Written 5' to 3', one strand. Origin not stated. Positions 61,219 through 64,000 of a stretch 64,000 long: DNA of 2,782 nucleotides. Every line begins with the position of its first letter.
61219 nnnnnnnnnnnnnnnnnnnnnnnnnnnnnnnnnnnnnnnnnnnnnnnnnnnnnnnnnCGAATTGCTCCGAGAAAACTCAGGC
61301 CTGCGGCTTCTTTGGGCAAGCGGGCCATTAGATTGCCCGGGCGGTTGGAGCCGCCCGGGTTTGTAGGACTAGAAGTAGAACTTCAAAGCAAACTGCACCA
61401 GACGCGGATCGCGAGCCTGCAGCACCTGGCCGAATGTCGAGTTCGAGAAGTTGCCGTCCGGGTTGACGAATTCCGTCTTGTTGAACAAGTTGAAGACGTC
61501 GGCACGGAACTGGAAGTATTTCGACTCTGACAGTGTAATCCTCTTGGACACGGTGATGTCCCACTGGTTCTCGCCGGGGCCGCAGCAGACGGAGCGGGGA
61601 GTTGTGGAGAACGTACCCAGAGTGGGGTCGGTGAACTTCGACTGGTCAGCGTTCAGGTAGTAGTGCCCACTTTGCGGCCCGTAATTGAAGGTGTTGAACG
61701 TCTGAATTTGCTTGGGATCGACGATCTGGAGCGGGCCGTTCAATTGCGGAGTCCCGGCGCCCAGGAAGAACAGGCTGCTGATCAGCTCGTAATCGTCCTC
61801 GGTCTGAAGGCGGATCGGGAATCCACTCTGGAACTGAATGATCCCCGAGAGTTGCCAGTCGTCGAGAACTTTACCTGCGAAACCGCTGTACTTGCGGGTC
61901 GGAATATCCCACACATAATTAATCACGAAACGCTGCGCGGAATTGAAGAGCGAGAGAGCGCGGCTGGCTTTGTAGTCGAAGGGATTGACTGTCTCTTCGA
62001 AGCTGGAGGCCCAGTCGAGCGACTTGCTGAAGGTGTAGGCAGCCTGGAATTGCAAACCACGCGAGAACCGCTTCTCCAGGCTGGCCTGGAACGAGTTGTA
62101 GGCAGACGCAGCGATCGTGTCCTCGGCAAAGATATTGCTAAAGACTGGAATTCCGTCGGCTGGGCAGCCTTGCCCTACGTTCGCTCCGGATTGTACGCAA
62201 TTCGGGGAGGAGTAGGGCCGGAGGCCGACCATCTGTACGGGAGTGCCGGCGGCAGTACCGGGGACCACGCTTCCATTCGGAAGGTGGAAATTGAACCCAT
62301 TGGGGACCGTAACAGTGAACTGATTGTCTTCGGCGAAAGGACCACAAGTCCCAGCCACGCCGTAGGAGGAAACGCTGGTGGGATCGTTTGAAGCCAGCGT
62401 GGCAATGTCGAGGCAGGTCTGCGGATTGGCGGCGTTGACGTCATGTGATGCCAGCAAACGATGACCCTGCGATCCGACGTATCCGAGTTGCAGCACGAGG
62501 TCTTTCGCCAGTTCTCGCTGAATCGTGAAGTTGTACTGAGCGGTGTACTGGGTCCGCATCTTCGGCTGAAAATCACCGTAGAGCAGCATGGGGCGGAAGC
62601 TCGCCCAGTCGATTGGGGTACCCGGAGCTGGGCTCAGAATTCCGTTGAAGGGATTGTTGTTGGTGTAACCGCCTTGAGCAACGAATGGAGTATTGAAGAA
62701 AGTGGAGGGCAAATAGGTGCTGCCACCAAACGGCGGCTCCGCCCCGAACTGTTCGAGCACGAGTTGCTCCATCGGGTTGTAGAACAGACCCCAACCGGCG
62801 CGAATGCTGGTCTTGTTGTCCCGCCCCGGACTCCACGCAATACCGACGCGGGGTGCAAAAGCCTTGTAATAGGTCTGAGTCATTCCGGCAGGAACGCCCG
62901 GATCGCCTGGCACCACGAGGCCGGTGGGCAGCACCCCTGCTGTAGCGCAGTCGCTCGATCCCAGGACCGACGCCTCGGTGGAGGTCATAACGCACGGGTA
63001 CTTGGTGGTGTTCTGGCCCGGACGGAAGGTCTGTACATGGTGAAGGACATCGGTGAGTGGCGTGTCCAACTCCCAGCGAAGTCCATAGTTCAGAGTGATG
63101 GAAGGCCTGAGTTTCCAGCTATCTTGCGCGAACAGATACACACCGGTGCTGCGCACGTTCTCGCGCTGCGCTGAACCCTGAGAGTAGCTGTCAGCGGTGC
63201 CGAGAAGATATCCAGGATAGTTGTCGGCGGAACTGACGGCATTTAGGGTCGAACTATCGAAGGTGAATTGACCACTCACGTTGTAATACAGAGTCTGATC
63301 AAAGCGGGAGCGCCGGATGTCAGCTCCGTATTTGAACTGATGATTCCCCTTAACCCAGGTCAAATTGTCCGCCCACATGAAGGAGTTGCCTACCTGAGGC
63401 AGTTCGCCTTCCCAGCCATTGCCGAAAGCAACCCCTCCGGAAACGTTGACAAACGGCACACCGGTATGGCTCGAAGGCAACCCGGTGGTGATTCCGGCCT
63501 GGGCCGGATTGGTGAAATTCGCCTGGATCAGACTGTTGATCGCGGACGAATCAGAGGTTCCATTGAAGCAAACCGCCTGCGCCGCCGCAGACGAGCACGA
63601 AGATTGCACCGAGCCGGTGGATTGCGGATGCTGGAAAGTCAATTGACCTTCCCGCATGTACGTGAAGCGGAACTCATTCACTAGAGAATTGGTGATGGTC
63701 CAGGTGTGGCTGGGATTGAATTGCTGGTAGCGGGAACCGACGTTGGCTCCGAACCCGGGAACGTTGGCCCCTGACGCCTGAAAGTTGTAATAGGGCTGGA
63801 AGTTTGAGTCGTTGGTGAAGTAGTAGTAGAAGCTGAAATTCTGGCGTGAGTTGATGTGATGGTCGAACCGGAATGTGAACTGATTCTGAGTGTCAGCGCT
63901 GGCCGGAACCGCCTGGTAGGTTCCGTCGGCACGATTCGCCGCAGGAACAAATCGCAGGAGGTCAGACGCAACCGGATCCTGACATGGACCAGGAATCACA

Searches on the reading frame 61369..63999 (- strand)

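Call 59: search_protein_families(library=pfam, proteins=[window:61369-63999:-], max_evalue=0.00001)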
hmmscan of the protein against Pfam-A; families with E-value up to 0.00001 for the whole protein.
window:61369-63999:- (876 aa): 2 families
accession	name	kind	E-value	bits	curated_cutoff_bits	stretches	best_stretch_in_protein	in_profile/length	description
PF25183.1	OMP_b-brl_4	-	7.1e-151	504.8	30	1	2-869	114-838/838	Outer membrane beta barrel domain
PF00593.30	TonB_dep_Rec_b-barrel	-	8.6e-07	29.6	27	1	189-408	46-242/436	TonB dependent receptor-like, beta-barrel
